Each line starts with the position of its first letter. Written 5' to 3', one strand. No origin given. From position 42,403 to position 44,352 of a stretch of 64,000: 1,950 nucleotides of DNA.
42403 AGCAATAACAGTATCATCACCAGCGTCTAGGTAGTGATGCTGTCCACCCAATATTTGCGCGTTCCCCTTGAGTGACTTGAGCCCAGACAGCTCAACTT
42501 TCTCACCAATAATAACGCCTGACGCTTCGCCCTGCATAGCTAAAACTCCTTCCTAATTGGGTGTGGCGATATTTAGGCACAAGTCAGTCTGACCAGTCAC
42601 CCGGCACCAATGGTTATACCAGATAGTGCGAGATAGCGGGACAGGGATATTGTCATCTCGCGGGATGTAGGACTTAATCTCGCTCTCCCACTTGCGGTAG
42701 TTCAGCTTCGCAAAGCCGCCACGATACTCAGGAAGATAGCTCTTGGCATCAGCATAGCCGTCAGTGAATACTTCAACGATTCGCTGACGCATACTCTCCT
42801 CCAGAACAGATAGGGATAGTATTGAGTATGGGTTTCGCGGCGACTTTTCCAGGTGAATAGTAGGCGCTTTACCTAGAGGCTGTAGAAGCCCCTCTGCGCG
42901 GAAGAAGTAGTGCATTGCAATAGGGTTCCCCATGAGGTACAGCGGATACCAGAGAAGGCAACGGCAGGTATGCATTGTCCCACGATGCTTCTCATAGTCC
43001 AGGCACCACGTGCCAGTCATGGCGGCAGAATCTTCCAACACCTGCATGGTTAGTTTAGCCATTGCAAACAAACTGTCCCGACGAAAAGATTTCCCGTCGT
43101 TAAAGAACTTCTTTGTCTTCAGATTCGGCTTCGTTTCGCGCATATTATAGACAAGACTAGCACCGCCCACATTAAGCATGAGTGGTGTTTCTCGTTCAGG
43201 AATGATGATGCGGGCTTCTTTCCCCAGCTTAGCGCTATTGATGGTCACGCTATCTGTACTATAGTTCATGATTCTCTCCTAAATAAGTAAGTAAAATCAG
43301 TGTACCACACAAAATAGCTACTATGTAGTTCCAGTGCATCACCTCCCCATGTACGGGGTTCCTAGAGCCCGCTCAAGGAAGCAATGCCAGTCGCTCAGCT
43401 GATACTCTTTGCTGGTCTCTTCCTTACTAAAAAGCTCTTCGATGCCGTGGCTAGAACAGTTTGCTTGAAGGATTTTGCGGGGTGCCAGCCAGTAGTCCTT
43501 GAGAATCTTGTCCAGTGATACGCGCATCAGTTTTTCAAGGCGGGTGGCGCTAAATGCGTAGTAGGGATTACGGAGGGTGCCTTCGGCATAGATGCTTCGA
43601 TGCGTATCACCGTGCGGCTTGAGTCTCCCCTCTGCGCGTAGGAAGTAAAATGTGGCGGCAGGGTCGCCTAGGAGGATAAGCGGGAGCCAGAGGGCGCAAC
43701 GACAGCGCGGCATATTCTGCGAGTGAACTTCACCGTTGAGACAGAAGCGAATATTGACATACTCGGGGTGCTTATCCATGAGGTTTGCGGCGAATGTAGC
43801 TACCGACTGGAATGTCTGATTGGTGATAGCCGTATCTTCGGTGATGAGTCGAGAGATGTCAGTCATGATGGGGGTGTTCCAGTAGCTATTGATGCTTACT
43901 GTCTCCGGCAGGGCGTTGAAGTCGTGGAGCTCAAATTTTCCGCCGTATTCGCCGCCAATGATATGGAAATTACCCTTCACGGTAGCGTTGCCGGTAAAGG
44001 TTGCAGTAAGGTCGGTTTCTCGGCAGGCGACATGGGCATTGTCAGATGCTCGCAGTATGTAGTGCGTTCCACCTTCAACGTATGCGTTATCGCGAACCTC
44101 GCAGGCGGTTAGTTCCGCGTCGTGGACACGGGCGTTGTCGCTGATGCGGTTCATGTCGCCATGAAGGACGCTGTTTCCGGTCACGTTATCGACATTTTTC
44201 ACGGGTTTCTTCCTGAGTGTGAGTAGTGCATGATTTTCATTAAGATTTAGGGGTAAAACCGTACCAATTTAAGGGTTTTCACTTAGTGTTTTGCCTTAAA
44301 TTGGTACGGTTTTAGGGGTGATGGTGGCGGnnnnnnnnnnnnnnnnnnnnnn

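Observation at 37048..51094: Seven-member beta-helix / C-H-C-C domain family wrapped around a MoxR-VWA pair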

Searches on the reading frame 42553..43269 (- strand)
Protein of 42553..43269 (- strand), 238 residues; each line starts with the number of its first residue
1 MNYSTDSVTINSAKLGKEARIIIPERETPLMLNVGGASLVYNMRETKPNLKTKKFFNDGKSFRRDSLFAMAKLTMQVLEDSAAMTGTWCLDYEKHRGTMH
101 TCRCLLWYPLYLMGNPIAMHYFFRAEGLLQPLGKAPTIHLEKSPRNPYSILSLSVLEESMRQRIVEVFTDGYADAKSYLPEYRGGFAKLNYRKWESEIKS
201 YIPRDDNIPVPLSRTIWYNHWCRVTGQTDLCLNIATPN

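Call 4: search_protein_families(library=pfam, proteins=[window:42553-43269:-], max_evalue=1)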
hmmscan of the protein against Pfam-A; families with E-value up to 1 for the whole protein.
window:42553-43269:- (238 aa): 0 families

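Call 5: search_protein_families(library=phrogs, proteins=[window:42553-43269:-], max_evalue=0.01)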
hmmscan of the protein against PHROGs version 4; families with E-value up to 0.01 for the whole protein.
window:42553-43269:- (238 aa): 0 families

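Call 24: search_protein_families(library=ncbifam, proteins=[window:42553-43269:-], max_evalue=0.1)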
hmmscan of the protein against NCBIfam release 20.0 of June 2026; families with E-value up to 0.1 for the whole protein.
window:42553-43269:- (238 aa): 0 families

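Call 40: predict_structure(alignment_id=A4)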
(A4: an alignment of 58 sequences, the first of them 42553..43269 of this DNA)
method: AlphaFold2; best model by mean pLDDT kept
length: 238 residues; sequences in the alignment: 58
mean_pLDDT: 76.5   pTM: 0.75
mean pLDDT of the five models: 76.5, 75.2, 73.8, 73.3, 73.1
residues with pLDDT >= 90: 88; 70-90: 72; 50-70: 36; < 50: 42
segments of 3 or more residues with pLDDT < 50: 171-189, 191-195, 197-205, 207-212
pLDDT, mean of each block of 10 residues (from residue 1): 72 86 86 79 68 64 78 91 93 95 95 88 96 93 95 97 82 42 39 48 44 63 79 59
secondary structure, 60 per line:
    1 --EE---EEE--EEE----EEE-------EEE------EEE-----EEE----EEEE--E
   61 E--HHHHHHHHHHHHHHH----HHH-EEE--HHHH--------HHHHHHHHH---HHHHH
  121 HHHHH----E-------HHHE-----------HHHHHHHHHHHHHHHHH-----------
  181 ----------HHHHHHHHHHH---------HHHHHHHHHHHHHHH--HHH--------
elements in order: E8-10 E13-15 E20-22 E30-32 E39-41 E47-49 E54-57 H64-78 E87-89 H92-95 H104-112 H116-125 H153-169 H191-201 H211-225

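Call 42: fold_search(model_id=the predicted structure, library=pdb)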
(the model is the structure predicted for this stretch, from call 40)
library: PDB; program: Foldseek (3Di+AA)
matches with E <= 10: 22; with E <= 0.001: 0
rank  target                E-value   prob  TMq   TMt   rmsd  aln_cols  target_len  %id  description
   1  2g3b_A                2.9e+00  0.01  0.11  0.12  15.6       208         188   14  Crystal structure of putative TetR-family transcriptional regulator from Rhodococcus sp. (released 2006-03-14)
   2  2uxh_A                3.1e+00  0.02  0.14  0.15  13.9       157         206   10  TtgR in complex with Quercetin (released 2007-05-08)
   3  6hix_BE               4.8e+00  0.01  0.13  0.09  17.9       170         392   16  Cryo-EM structure of the Trypanosoma brucei mitochondrial ribosome - This entry contains the large mitoribosomal subu (released 2018-09-26)
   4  3qxl_B                5.1e+00  0.02  0.10  0.10  18.2       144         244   12  Crystal structure of the CDC25 Domain from Ral-specific Guanine-nucleotide Exchange Factor RalGPS1a (released 2011-05-11)
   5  3edt_D                5.1e+00  0.01  0.13  0.13  20.5       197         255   15  Crystal structure of the mutated S328N hKLC2 TPR domain (released 2009-02-10)
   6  1zro_A                5.1e+00  0.01  0.11  0.06  19.3       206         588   11  Crystal structure of EBA-175 Region II (RII) crystallized in the presence of (alpha)2,3-sialyllactose (released 2005-08-09)
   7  8w56_B                5.1e+00  0.01  0.12  0.05  21.0       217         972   10  Cryo-EM structure of DSR2-DSAD1 state 1 (released 2024-05-01)
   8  3edt_H                5.4e+00  0.01  0.13  0.12  20.5       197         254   12  Crystal structure of the mutated S328N hKLC2 TPR domain (released 2009-02-10)
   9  8t5g                  5.7e+00  0.01  0.10  0.07  19.9       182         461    9  SOS2 co-crystal structure with fragment bound (compound 12) (released 2024-01-10)
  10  8v90_D                6.4e+00  0.02  0.14  0.16  13.7       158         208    9  TtgR variant 3A7 with naltrexone (released 2024-12-11)
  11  6weo_2                6.4e+00  0.01  0.13  0.18  20.1       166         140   11  IL-22 Signaling Complex with IL-22R1 and IL-10Rbeta (released 2021-04-28)
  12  9bxu_B                6.8e+00  0.02  0.14  0.08  14.6       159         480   11  Cryo-EM structure of ATP synthase DP state (released 2025-08-06)
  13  8j07_m9               6.8e+00  0.01  0.16  0.18  14.4       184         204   12  96nm repeat of human respiratory doublet microtubule and associated axonemal complexes (released 2023-07-26)
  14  5apk_B                6.8e+00  0.01  0.11  0.11  14.8       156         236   13  Ligand complex of RORg LBD (released 2015-11-25)
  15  9cpc_1C               7.2e+00  0.01  0.14  0.15  15.6       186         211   15  Atomic model of porcine brain ventricles cilia doublet microtubule (48-nm periodicity) (released 2024-10-23)
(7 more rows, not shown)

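Call 44: fold_search(model_id=the predicted structure, library=viral)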
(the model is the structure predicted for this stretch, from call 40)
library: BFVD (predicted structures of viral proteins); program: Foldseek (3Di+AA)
matches with E <= 10: 30; with E <= 0.001: 0
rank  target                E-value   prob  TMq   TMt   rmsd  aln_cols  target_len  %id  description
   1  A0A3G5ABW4            1.4e+00  0.03  0.13  0.10  17.1       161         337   17  Uncharacterized protein [Hyperionvirus sp.]
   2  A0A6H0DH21            1.5e+00  0.01  0.09  0.08  26.9       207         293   12  RNA-dependent RNA polymerase (Fragment) [d'Urville virus]
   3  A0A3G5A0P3            2.8e+00  0.02  0.11  0.10  19.0       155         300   12  Uncharacterized protein [Harvfovirus sp.]
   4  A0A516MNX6            3.8e+00  0.01  0.12  0.15  18.0       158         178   14  (no name in the UniProt tables at hand)
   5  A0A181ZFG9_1          4.0e+00  0.01  0.12  0.05  25.0       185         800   15  Deneddylase [Human herpesvirus 1 (strain 17)]
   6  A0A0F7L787            4.5e+00  0.02  0.12  0.20  10.5        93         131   14  Uncharacterized protein [uncultured marine virus]
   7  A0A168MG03            4.5e+00  0.02  0.14  0.14  17.0       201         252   11  RepA [Chicken associated gemycircularvirus 2]
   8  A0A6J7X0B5            5.0e+00  0.01  0.12  0.11  20.1       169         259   14  Uncharacterized protein [uncultured Caudovirales phage]
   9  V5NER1                5.3e+00  0.01  0.13  0.13  13.7       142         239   15  Gp2 [Carascovirus SF1]
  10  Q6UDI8                5.3e+00  0.01  0.17  0.11  18.1       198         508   10  Membrane protein UL43 [Psittacid herpesvirus 1 (isolate Amazon parrot/-/97-0001/1997)]
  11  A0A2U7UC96            5.3e+00  0.01  0.15  0.13  19.5       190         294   15  Uncharacterized protein [Pandoravirus neocaledonia]
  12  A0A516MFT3            5.6e+00  0.01  0.11  0.04  18.0       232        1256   12  (no name in the UniProt tables at hand)
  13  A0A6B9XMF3            6.3e+00  0.00  0.08  0.05  26.3       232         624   12  Acetyl-coA hydrolase [Lymphocystis disease virus 4]
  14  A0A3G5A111            6.6e+00  0.01  0.13  0.06  20.9       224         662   11  Uncharacterized protein [Harvfovirus sp.]
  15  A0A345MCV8            7.0e+00  0.01  0.15  0.12  22.5       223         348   12  (no name in the UniProt tables at hand)
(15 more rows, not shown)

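Call 49: search_protein_families(library=pfam, alignment_id=A4, max_evalue=1)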
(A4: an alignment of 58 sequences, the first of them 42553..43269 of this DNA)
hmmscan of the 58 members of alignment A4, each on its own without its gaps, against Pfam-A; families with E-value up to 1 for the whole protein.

A. member 1, window:42553-43269:- (238 aa): 0 families

B. families by the number of members that match (of 58 scanned): 21 families
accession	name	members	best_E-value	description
PF04519.19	Bactofilin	4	0.00077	Polymer-forming cytoskeletal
PF25084.1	LbH_EIF2B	4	0.015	EIF2B subunit epsilon LbH domain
PF18836.7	B_solenoid_ydck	4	0.044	YdcK Beta solenoid repeat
PF00132.30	Hexapep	1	0.0096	Bacterial transferase hexapeptide (six repeats)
PF13349.12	DUF4097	1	0.015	Toastrack DUF4097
PF13678.12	Peptidase_M85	1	0.017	NFkB-p65-degrading zinc protease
PF21338.2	Top1B_N_bact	1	0.035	Bacterial DNA topoisomerase IB, N-terminal domain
PF17173.10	DUF5129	1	0.064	Domain of unknown function (DUF5129)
PF02563.21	Poly_export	1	0.072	Polysaccharide biosynthesis/export protein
PF24141.1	LRR_ComC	1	0.082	EGF-like domain-containing protein ComC LRR domain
PF04773.18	FecR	1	0.088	FecR protein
PF13443.12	HTH_26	1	0.1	Cro/C1-type HTH DNA-binding domain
PF10988.14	DUF2807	1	0.1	Putative auto-transporter adhesin, head GIN domain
PF24873.1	DUF2110_C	1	0.14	DUF2110 C-terminal domain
PF13576.12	Pentapeptide_3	1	0.15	Pentapeptide repeats (9 copies)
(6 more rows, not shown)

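Call 97: search_protein_families(library=padloc, proteins=[window:42553-43269:-], max_evalue=0.01)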
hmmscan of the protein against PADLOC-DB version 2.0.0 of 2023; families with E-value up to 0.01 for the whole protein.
window:42553-43269:- (238 aa): 0 families

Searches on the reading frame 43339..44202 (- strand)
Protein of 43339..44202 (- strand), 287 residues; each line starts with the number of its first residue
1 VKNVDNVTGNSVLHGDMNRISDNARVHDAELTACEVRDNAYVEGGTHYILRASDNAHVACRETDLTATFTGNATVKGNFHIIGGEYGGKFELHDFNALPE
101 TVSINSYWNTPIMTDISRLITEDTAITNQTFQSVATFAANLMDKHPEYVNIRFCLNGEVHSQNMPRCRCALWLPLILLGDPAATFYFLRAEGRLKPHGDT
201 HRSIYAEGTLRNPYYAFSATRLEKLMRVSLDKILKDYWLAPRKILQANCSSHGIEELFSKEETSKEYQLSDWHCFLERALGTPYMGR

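Call 4: search_protein_families(library=pfam, proteins=[window:43339-44202:-], max_evalue=1)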
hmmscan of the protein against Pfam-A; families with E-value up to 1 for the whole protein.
window:43339-44202:- (287 aa): 1 family
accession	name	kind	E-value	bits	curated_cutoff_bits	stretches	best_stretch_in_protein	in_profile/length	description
PF18836.7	B_solenoid_ydck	-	0.044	14.2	30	0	19-26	2-9/17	YdcK Beta solenoid repeat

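Call 5: search_protein_families(library=phrogs, proteins=[window:43339-44202:-], max_evalue=0.01)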
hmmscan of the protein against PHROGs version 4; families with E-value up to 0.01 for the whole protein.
window:43339-44202:- (287 aa): 0 families

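Call 24: search_protein_families(library=ncbifam, proteins=[window:43339-44202:-], max_evalue=0.1)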
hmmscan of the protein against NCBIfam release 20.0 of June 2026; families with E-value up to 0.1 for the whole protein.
window:43339-44202:- (287 aa): 0 families

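Call 97: search_protein_families(library=padloc, proteins=[window:43339-44202:-], max_evalue=0.01)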
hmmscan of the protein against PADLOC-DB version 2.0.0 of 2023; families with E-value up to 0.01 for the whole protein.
window:43339-44202:- (287 aa): 0 families
